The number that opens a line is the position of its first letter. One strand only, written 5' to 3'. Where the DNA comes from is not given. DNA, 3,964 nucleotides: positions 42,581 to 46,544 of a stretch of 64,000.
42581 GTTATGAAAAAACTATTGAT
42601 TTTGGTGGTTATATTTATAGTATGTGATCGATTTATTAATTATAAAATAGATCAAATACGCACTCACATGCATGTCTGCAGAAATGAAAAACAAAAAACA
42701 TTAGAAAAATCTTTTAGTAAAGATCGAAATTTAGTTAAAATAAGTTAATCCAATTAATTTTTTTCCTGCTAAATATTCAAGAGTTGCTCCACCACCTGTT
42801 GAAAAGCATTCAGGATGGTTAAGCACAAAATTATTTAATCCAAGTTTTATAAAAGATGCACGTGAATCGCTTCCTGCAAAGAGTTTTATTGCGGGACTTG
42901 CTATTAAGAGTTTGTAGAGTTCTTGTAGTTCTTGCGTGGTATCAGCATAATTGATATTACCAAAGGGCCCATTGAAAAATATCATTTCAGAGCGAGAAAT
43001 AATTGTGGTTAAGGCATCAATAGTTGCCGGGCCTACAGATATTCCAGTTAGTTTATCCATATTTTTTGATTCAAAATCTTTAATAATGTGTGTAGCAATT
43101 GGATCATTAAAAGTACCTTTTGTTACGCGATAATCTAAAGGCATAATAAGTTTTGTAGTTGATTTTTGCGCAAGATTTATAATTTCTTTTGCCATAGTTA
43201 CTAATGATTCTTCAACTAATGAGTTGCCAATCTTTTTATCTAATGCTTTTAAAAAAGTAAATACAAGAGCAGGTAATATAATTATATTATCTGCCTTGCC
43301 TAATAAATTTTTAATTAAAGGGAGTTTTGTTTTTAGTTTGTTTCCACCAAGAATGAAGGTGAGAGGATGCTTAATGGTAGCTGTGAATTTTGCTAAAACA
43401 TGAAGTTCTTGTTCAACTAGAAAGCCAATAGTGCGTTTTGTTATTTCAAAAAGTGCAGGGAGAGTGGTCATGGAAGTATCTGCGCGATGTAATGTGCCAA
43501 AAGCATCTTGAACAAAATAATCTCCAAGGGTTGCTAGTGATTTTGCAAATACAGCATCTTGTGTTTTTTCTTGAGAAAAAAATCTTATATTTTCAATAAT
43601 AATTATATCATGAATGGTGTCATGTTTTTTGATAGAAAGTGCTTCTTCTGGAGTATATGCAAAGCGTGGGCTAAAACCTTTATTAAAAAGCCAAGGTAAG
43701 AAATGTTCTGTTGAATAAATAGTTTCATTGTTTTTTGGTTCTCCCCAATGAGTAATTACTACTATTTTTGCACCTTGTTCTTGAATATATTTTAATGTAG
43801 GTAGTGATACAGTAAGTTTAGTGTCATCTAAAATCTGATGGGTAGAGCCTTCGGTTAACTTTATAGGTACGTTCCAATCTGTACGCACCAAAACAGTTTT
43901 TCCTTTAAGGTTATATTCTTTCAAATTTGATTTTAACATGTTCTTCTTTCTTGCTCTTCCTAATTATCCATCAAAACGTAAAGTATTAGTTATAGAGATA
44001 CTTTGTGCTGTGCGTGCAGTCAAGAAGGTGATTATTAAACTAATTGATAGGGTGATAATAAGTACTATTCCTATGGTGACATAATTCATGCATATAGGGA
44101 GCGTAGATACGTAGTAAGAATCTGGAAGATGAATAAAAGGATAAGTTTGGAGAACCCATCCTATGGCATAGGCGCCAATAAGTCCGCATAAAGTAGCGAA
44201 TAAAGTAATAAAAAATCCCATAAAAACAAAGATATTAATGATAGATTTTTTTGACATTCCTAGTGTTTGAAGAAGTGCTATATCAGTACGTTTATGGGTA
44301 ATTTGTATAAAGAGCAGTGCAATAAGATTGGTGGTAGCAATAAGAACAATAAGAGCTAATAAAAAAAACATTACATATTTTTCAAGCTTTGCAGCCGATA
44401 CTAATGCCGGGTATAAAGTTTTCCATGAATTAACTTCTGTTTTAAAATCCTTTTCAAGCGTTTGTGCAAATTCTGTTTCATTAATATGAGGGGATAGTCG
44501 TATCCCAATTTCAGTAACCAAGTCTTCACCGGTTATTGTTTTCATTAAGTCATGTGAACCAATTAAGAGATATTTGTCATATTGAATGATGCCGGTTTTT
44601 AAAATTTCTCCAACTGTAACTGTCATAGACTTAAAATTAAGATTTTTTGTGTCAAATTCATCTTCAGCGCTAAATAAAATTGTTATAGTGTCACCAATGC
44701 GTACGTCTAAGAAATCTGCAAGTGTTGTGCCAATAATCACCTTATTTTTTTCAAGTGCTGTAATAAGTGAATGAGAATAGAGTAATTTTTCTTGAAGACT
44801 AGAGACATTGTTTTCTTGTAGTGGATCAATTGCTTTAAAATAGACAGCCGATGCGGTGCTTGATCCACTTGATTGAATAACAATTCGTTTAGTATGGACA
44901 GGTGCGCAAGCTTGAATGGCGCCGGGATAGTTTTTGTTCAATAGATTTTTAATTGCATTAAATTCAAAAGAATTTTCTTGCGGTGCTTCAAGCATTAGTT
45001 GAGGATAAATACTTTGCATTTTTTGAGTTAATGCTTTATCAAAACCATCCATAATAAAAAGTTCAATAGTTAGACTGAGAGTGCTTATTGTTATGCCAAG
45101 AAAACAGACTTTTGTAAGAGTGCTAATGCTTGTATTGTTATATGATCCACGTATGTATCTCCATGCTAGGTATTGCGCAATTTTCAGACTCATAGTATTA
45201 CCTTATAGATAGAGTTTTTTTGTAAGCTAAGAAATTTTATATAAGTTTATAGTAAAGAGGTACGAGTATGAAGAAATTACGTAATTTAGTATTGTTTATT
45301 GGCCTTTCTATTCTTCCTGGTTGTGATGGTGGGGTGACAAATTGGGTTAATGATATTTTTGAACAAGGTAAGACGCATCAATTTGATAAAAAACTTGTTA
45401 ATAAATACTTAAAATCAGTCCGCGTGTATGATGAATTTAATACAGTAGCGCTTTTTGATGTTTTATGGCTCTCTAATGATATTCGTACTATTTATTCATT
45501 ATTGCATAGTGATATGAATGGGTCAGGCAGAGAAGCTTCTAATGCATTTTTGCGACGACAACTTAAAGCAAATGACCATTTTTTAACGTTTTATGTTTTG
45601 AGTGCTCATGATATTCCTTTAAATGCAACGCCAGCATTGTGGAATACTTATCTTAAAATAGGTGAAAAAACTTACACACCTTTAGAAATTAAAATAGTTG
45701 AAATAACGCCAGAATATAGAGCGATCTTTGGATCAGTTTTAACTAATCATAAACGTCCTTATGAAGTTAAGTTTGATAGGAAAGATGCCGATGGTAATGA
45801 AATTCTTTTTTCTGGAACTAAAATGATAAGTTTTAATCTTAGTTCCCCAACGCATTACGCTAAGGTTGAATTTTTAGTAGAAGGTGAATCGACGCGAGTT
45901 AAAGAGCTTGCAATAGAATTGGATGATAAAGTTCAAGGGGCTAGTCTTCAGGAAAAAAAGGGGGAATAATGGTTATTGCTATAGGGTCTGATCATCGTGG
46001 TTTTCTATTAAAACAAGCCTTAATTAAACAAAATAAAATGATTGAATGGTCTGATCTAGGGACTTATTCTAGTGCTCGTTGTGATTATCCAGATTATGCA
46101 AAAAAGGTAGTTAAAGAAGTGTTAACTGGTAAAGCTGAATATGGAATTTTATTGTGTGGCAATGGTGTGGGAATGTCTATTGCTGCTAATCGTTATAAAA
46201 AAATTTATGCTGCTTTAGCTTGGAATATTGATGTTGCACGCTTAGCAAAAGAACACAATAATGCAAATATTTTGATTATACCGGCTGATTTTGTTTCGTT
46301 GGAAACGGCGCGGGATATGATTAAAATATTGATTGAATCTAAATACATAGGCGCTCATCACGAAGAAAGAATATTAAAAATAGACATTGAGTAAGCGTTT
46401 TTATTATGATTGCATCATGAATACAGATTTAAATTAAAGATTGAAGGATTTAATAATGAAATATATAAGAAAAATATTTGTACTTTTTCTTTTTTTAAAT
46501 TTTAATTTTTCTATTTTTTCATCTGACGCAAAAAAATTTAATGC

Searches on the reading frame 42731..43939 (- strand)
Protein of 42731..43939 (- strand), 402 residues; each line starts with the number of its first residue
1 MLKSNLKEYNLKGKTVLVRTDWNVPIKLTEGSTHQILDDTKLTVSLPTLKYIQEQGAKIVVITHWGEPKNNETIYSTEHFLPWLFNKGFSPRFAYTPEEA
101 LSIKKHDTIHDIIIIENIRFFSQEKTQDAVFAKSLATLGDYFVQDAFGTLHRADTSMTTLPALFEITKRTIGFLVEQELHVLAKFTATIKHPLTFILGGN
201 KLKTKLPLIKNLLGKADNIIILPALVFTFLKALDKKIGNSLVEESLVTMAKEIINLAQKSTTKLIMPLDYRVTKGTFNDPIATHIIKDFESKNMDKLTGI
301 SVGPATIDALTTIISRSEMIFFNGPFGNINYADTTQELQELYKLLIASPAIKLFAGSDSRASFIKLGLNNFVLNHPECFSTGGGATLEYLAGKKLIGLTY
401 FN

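Call 51: search_protein_families(library=pfam, proteins=[window:42731-43939:-], max_evalue=0.00001)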
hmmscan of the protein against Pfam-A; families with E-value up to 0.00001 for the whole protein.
window:42731-43939:- (402 aa): 1 family
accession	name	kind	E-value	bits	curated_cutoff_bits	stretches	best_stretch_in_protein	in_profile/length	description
PF00162.24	PGK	-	2.4e-87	293.9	27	1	6-393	1-379/379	Phosphoglycerate kinase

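Call 69: list_cluster_members(proteins=[window:42731-43939:-, window:36210-37592:+, window:12759-14747:-, window:19917-21011:-, window:45969-46394:+, window:52959-54440:+, window:31582-32247:+, window:11899-12669:-, window:23111-23752:-, window:2816-4528:+])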
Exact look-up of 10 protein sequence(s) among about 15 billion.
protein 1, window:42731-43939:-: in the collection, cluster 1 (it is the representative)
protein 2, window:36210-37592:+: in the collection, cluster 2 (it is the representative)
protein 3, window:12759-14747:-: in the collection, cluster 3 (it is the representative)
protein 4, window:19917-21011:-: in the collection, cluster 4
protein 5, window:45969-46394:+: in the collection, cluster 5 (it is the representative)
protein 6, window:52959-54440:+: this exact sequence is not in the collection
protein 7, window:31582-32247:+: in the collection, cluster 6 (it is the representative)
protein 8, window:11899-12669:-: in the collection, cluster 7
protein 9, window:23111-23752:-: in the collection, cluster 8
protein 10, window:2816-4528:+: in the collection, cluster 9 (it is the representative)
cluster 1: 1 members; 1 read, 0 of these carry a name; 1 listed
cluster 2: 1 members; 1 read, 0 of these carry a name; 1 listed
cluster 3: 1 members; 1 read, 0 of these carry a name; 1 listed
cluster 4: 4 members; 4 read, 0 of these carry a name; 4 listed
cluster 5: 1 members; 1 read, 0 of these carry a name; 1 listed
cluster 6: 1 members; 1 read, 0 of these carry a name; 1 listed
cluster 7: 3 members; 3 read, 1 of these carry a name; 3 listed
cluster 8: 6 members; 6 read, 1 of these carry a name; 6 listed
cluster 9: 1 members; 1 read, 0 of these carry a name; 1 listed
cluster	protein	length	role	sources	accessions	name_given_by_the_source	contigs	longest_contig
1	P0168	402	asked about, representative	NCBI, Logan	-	-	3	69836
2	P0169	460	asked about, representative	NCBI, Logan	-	-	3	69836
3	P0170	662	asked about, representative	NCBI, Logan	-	-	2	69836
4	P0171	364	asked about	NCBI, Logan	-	-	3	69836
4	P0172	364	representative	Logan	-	-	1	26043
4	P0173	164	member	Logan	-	-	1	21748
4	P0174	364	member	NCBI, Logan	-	-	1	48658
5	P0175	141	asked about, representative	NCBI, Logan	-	-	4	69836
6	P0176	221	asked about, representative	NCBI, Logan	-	-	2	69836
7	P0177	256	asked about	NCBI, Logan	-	-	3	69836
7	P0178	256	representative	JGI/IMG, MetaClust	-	\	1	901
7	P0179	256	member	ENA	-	-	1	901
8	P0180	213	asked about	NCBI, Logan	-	-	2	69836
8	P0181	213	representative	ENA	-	-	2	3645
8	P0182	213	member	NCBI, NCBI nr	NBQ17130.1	TrkA family potassium uptake protein [bacterium]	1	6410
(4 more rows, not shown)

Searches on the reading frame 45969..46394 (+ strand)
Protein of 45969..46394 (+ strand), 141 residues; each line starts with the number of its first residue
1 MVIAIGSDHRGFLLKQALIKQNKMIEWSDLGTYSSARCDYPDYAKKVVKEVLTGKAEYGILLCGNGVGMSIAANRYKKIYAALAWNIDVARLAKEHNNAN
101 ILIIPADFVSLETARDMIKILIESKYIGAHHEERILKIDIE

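Call 7: search_protein_families(library=pfam, proteins=[window:45969-46394:+], max_evalue=0.1)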
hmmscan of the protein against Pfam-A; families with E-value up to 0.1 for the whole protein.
window:45969-46394:+ (141 aa): 2 families
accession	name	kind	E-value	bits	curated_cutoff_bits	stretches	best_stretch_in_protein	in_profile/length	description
PF02502.23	LacAB_rpiB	-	1.8e-44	151.5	24.7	1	3-138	1-138/138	Ribose/Galactose Isomerase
PF03662.20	Glyco_hydro_79n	-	0.033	13.7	23.1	1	49-118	161-228/318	Glycosyl hydrolase family 79, N-terminal domain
